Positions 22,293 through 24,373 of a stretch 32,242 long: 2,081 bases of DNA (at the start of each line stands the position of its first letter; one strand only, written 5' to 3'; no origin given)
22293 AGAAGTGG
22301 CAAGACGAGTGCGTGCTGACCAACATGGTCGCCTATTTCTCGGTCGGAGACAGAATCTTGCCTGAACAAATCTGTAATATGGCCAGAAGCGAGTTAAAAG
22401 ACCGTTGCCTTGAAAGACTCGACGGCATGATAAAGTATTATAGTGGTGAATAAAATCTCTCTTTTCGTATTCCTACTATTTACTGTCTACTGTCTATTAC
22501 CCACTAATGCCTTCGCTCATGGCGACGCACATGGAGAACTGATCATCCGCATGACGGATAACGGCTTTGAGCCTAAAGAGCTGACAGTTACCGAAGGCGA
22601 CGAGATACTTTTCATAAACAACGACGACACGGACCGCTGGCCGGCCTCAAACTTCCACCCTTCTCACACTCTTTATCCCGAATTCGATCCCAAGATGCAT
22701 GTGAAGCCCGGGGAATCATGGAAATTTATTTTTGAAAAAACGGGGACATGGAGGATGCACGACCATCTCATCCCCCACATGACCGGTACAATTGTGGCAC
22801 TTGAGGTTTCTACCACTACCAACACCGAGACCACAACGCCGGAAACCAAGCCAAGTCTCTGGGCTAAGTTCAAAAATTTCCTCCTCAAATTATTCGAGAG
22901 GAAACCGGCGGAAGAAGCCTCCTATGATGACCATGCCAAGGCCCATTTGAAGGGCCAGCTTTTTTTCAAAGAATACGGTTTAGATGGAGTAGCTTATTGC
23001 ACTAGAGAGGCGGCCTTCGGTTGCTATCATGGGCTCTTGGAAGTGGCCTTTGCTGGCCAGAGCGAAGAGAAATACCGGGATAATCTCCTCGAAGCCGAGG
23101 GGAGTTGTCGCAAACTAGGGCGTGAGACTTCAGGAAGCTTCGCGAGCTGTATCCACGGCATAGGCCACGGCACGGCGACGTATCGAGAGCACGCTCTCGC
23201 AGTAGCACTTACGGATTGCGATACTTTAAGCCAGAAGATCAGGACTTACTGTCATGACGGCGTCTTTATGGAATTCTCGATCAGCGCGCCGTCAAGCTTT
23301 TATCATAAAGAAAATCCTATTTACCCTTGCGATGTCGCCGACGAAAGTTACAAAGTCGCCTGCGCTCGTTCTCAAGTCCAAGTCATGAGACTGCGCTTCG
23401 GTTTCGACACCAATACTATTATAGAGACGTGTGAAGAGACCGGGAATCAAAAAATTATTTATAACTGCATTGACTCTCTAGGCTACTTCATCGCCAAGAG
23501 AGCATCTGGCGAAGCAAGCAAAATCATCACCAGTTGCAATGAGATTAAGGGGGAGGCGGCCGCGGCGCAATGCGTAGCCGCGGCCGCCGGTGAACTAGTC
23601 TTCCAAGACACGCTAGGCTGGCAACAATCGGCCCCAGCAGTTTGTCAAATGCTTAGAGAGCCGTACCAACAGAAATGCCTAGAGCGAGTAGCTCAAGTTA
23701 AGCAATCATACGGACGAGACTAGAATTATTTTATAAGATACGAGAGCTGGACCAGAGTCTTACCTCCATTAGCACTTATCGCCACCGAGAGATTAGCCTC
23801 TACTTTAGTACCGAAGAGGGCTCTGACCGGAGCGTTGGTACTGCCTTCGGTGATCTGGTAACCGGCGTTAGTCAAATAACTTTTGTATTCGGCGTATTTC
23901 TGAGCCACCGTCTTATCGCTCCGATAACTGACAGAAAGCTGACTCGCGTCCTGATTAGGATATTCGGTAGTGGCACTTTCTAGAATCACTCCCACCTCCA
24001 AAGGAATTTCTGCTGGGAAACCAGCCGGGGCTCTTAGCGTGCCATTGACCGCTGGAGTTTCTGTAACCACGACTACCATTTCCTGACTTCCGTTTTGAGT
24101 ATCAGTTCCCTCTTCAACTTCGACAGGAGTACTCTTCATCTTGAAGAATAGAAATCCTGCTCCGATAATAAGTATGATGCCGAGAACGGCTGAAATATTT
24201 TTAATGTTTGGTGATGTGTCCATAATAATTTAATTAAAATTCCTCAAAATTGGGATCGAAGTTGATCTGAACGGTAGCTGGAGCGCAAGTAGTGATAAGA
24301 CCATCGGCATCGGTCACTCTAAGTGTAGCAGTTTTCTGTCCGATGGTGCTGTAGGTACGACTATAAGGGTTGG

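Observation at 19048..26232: Pilus-linked surface-protein island: two FEEF-tailed modular exoproteins bracketing a divergent Cys/His-repeat gene pair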

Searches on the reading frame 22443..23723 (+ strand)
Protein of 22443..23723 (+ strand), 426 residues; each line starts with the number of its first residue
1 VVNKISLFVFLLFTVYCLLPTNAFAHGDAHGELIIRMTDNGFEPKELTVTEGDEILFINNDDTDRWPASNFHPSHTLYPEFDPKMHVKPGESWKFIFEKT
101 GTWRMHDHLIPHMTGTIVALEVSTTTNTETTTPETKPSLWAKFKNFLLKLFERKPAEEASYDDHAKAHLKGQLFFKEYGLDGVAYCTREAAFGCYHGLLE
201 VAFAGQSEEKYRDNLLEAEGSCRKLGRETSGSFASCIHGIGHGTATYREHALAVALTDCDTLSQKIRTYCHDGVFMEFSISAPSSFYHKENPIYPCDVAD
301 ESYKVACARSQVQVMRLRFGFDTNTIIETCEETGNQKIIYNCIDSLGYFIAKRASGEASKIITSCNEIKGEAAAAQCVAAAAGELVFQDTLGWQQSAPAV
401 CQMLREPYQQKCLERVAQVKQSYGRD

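Call 5: search_protein_families(library=pfam, proteins=[window:22443-23723:+], max_evalue=0.1)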
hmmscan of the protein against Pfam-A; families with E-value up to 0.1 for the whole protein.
window:22443-23723:+ (426 aa): 1 family
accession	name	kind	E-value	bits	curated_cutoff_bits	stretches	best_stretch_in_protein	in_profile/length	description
PF13473.12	Cupredoxin_1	-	7.6e-07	29.6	27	1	10-119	4-104/104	Cupredoxin-like domain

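Call 6: search_protein_families(library=ncbifam, proteins=[window:22443-23723:+], max_evalue=0.1)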
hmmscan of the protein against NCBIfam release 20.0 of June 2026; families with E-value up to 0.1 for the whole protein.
window:22443-23723:+ (426 aa): 1 family
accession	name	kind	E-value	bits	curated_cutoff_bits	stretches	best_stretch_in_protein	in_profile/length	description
TIGR02656.1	cyanin_plasto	equivalog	0.012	16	87.85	1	41-106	13-83/99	plastocyanin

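Call 11: search_solved_structures(query=window:22443-23723:+, max_evalue=1, show_alignments=2)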
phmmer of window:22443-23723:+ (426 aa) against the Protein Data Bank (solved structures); distinct sequences matched with E-value up to 1: 21.
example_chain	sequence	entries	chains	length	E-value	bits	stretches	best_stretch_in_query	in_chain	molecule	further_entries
1uhf_A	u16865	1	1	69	0.23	13.7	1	27-79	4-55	INTERSECTIN 2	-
3qic_A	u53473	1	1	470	0.47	12.7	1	313-384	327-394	Glucokinase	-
1sfd_A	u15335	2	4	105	0.54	12.5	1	24-118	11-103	Amicyanin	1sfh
6e0e_A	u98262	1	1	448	0.6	12.3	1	313-384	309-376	Glucokinase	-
1v4t_A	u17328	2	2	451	0.6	12.3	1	313-384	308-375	glucokinase isoform 2 | Glucokinase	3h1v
3a0i_X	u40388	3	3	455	0.61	12.3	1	313-384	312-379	Glucokinase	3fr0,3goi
1v4s_A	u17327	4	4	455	0.61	12.3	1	313-384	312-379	glucokinase isoform 2 | Glucokinase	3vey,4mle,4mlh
3imx_A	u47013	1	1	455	0.61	12.3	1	313-384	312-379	Glucokinase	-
4l3q_A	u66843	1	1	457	0.62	12.3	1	313-384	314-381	Glucokinase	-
4iwv_A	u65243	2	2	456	0.62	12.3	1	313-384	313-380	Glucokinase isoform 3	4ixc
5v4w_A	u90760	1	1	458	0.62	12.3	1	313-384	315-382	Glucokinase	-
4ise_A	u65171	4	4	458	0.62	12.3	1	313-384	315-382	Glucokinase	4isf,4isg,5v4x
6e0i_A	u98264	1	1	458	0.62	12.3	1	313-384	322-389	Glucokinase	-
7t78_A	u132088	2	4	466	0.63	12.2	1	313-384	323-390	Isoform 2 of Hexokinase-4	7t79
3s41_A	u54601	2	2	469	0.64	12.2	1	313-384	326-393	Glucokinase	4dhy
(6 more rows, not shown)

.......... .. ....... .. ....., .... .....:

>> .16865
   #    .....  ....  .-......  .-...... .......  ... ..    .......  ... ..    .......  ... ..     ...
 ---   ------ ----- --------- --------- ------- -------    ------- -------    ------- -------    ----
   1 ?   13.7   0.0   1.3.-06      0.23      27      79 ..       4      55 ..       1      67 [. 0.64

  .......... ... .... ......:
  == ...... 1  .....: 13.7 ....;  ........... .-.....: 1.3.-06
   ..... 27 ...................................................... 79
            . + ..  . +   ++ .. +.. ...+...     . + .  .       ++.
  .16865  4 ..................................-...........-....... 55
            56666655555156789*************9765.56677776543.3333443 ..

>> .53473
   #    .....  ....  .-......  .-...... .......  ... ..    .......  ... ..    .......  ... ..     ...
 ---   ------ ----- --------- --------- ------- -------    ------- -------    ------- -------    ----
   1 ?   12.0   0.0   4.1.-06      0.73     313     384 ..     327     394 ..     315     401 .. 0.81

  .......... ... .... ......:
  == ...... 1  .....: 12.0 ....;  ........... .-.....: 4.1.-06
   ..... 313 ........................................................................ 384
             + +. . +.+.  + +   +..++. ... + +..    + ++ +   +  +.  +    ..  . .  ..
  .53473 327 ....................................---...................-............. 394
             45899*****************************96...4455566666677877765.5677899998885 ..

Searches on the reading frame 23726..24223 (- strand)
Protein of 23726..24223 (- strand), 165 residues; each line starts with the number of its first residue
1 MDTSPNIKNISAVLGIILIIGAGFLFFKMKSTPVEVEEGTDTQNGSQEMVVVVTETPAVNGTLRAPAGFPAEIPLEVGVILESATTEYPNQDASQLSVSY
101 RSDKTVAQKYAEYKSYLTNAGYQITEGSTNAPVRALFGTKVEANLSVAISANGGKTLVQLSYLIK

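Call 5: search_protein_families(library=pfam, proteins=[window:23726-24223:-], max_evalue=0.1)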
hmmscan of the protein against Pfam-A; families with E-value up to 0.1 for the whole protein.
window:23726-24223:- (165 aa): 0 families

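Call 6: search_protein_families(library=ncbifam, proteins=[window:23726-24223:-], max_evalue=0.1)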
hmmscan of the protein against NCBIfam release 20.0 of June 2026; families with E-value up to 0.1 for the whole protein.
window:23726-24223:- (165 aa): 0 families

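Call 32: find_homologous_proteins(query=window:23726-24223:-)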
Query window:23726-24223:- (165 aa): 80 proteins with E <= 0.001 among 166 candidates.
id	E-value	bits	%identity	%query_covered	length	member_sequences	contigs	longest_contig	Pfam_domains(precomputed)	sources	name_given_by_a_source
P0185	3.6e-98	343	100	100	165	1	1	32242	-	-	-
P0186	2.4e-56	208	62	100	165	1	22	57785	PF27226.1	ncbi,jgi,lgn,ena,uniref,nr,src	ncbi:MAG: hypothetical protein A3C70_03530 [Candidatus Zambryskibacteria bacterium RIFCSPHIGHO2_02_F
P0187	6.2e-55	203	61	100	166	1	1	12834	PF27226.1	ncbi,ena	-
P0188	6.9e-53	196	62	88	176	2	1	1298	-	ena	-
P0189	1.7e-52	195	57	100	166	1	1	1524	-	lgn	-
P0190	9.0e-52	193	57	100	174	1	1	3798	PF27226.1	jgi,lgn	-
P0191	4.9e-50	187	57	99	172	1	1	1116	-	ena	-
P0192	6.4e-50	187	56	100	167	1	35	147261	-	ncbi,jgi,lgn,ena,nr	ncbi:MAG: hypothetical protein UW76_C0037G0002 [Parcubacteria group bacterium GW2011_GWF2_44_8b]|nr:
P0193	7.4e-50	187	54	100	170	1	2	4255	-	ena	-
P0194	8.5e-50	186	55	100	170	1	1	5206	-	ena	-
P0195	1.1e-49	186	56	90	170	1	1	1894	-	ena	-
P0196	1.7e-49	185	55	100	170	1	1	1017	-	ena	-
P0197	1.7e-49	185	55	100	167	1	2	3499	-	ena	-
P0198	1.9e-49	185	55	100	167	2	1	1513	-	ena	-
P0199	2.1e-49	185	56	90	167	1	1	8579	-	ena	-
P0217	2.0e-47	179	55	100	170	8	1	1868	PF27226.1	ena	-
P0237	4.5e-44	168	54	99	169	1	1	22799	PF27226.1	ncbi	-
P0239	1.0e-43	167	60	76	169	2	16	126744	-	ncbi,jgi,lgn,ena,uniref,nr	ncbi:MAG: hypothetical protein CO185_00380 [Candidatus Zambryskibacteria bacterium CG_4_9_14_3_um_fi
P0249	2.1e-41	159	53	100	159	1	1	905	PF27226.1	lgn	-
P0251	3.6e-40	155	52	99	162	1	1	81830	PF27226.1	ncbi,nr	ncbi:MAG: hypothetical protein Q8Q92_04970 [bacterium]|nr:hypothetical protein [bacterium]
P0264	6.4e-29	119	50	69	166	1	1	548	PF27226.1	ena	-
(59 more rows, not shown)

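Call 33: search_protein_families(library=pfam, proteins=[P0186, P0187, P0237, P0251, window:23726-24223:-], max_evalue=10)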
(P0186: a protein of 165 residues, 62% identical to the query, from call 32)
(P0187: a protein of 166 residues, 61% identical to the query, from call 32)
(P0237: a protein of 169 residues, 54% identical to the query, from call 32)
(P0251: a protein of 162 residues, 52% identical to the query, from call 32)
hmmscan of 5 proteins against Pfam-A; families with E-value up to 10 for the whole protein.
P0186 (165 aa): 1 family
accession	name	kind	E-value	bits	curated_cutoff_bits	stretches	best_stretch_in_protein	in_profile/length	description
PF12698.13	ABC2_membrane_3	-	0.08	12.4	31.6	1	13-132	7-147/347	ABC-2 family transporter protein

P0187 (166 aa): 0 families

P0237 (169 aa): 3 families
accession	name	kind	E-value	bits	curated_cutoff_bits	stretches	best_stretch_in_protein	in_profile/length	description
PF14004.11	DUF4227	-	0.031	14.7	27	1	20-47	27-54/71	Protein of unknown function (DUF4227)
PF09577.15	Spore_YpjB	-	0.058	13.7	24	1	13-33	204-224/230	Sporulation protein YpjB (SpoYpjB)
PF08510.17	PIG-P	-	0.19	12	39.3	1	9-65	48-103/121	PIG-P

P0251 (162 aa): 2 families
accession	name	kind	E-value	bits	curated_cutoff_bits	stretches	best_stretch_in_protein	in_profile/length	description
PF05915.17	TMEM_230_134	-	0.084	13.4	26.8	1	6-47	45-86/119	Transmembrane proteins 230/134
PF02416.21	TatA_B_E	-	0.44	10.3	21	1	11-28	1-18/53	mttA/Hcf106 family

window:23726-24223:- (165 aa): 0 families

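Call 35: find_encoding_contigs(protein=P0192, flank=8000, max_places=1)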
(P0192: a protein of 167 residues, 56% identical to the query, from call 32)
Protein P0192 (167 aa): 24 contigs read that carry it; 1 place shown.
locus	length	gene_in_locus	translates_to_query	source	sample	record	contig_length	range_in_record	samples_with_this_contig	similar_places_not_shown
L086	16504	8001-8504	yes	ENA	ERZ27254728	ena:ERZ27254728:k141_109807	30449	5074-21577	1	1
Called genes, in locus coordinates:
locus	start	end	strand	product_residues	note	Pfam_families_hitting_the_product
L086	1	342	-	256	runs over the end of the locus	PF01370:Epimerase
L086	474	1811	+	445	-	PF08433:KTI12, PF13671:AAA_33, PF13489:Methyltransf_23 (weak), PF08241:Methyltransf_11, PF08242:Methyltransf_12, PF13649:Methyltransf_25, PF13847:Methyltransf_31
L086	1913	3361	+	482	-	-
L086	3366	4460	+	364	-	PF07719:TPR_2 (faint), PF13176:TPR_7 (faint), PF13428:TPR_14 (faint), PF13424:TPR_12 (faint)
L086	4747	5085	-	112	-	-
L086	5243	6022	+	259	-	PF00515:TPR_1 (faint), PF07719:TPR_2 (faint), PF13181:TPR_8 (faint), PF13432:TPR_16 (faint), PF13431:TPR_17 (faint)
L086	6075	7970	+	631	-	PF18998:Flg_new_2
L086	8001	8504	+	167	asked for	-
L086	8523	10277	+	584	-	PF05157:MshEN, PF00437:T2SSE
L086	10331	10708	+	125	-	PF05635:23S_rRNA_IVP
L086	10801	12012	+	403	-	PF00482:T2SSF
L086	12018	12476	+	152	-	PF07963:N_methyl (weak)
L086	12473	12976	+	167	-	-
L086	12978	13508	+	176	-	-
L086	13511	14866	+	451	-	-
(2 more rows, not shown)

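Call 36: find_encoding_contigs(protein=P0239, flank=8000, max_places=1)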
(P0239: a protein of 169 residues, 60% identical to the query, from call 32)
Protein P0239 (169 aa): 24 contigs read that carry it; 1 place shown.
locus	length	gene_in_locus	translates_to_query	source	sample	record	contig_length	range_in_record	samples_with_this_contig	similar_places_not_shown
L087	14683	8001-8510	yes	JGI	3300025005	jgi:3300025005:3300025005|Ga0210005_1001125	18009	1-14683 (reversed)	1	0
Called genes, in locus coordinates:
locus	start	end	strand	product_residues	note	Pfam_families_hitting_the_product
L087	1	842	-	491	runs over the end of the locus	PF01743:PolyA_pol, PF12627:PolyA_pol_RNAbd, PF01966:HD, PF13735:tRNA_NucTran2_2 (faint)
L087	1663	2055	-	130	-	PF02021:UPF0102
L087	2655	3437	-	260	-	PF03372:Exo_endo_phos, PF14529:Exo_endo_phos_2 (faint)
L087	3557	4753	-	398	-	-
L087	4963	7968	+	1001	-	PF07705:CARDB (weak)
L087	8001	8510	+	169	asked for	-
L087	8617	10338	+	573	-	PF05157:MshEN, PF00437:T2SSE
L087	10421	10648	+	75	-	-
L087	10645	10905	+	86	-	-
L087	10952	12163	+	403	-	PF00482:T2SSF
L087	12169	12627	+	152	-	PF07963:N_methyl (weak)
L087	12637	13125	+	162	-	-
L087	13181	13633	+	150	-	-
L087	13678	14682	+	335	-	?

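Call 37: find_encoding_contigs(protein=P0251, flank=8000, max_places=1)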
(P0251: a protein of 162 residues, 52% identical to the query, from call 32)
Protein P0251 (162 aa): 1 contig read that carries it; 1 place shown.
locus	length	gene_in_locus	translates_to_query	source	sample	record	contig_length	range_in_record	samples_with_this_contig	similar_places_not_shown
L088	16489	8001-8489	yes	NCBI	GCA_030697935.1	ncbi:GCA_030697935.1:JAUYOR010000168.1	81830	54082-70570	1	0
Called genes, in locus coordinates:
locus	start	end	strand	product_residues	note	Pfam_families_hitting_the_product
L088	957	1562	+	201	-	-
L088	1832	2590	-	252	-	PF02450:LCAT (weak)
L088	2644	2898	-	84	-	PF04149:DUF397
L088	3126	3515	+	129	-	-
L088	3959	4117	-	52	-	-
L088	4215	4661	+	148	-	-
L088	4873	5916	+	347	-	-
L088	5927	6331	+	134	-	-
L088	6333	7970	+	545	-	-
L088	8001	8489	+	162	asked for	PF27226:AF_1845 (weak)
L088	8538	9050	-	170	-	PF01841:Transglut_core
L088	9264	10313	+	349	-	PF04055:Radical_SAM, PF13353:Fer4_12 (weak), PF13186:SPASM (weak)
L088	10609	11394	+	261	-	-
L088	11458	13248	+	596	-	PF05157:MshEN, PF00437:T2SSE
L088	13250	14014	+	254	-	PF00121:TIM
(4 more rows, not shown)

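Call 50: predict_structure(alignment_id=A3)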
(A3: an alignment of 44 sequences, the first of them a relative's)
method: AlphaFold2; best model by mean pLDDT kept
length: 165 residues; sequences in the alignment: 44
mean_pLDDT: 80.6   pTM: 0.66
mean pLDDT of the five models: 80.6, 79.2, 78.6, 76.5, 76.1
residues with pLDDT >= 90: 99; 70-90: 19; 50-70: 23; < 50: 24
segments of 3 or more residues with pLDDT < 50: 1-4, 28-46
pLDDT, mean of each block of 10 residues (from residue 1): 49 64 50 32 51 92 91 89 95 95 96 98 94 96 97 93 96
secondary structure, 60 per line:
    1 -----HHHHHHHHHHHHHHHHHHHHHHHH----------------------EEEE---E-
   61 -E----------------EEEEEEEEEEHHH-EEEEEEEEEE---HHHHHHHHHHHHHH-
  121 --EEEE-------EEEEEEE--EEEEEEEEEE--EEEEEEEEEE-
elements in order: H6-29 E52-55 E79-88 E93-102 H106-119 E123-126 E134-140 E143-152 E155-164

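Call 53: fold_search(model_id=the predicted structure, library=pdb)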
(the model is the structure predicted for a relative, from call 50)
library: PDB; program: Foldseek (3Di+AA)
matches with E <= 10: 1226; with E <= 0.001: 0
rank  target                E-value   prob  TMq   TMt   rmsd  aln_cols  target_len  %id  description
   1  4fpw_A                4.6e-03  1.00  0.27  0.28   8.9        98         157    9  Crystal Structure of CalU16 from Micromonospora echinospora. Northeast Structural Genomics Consortium Target MiR12. (released 2012-12-12)
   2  4fpw_B                5.8e-03  1.00  0.27  0.28   9.0        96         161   10  Crystal Structure of CalU16 from Micromonospora echinospora. Northeast Structural Genomics Consortium Target MiR12. (released 2012-12-12)
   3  6e8a_B                9.5e-03  1.00  0.39  0.43   6.5       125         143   10  Crystal structure of DcrB from Salmonella enterica at 1.92 Angstroms resolution (released 2018-10-31)
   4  9gnw_P                2.0e-02  0.84  0.29  0.27  10.8       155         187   13  Universal PSII assembly intermediate (released 2025-09-17)
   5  6e5d                  2.3e-02  0.91  0.32  0.31  10.8       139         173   14  Crystal structure of LpqN involved in cell envelope biogenesis of Mycobacterium tuberculosis (released 2019-07-24)
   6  2zfd_B                2.5e-02  1.00  0.34  0.47   2.8        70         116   10  The crystal structure of plant specific calcium binding protein AtCBL2 in complex with the regulatory domain of AtCIPK (released 2008-02-19)
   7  3jcu_P                3.6e-02  0.90  0.31  0.30   6.0       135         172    9  Cryo-EM structure of spinach PSII-LHCII supercomplex at 3.2 Angstrom resolution (released 2016-05-25)
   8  4pws                  4.5e-02  0.94  0.36  0.34   7.1       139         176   13  Crystal structure of secreted proline rich antigen MTC28 (Rv0040c) at 2.15 A with bound chloride from Mycobacterium tube (released 2015-03-25)
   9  7cu8_A                4.8e-02  0.85  0.33  0.30   6.7       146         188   10  Crystal structure of the soluble domain of TiME protein from Mycobacterium tuberculosis (released 2021-08-25)
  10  4ol4                  5.1e-02  0.89  0.34  0.32  14.3       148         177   14  Crystal structure of secreted proline rich antigen MTC28 (Rv0040c) from Mycobacterium tuberculosis (released 2015-01-28)
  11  7cu8_D                6.3e-02  0.77  0.31  0.28   6.9       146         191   11  Crystal structure of the soluble domain of TiME protein from Mycobacterium tuberculosis (released 2021-08-25)
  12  6e8a_A                7.1e-02  0.98  0.40  0.44   6.5       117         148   10  Crystal structure of DcrB from Salmonella enterica at 1.92 Angstroms resolution (released 2018-10-31)
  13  6xrf_G                7.1e-02  0.77  0.29  0.33  16.5       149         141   11  EagT6 Tse6 NT complex (released 2020-12-30)
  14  2vu4                  7.5e-02  0.89  0.34  0.36   5.5       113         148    8  Structure of PsbP protein from Spinacia oleracea at 1.98 A resolution (released 2009-07-21)
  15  7cu8_E                8.4e-02  0.77  0.33  0.30   6.7       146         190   10  Crystal structure of the soluble domain of TiME protein from Mycobacterium tuberculosis (released 2021-08-25)
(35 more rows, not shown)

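Call 73: search_protein_families(library=phrogs, proteins=[window:23726-24223:-], max_evalue=0.01)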
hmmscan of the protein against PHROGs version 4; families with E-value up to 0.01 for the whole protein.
window:23726-24223:- (165 aa): 0 families
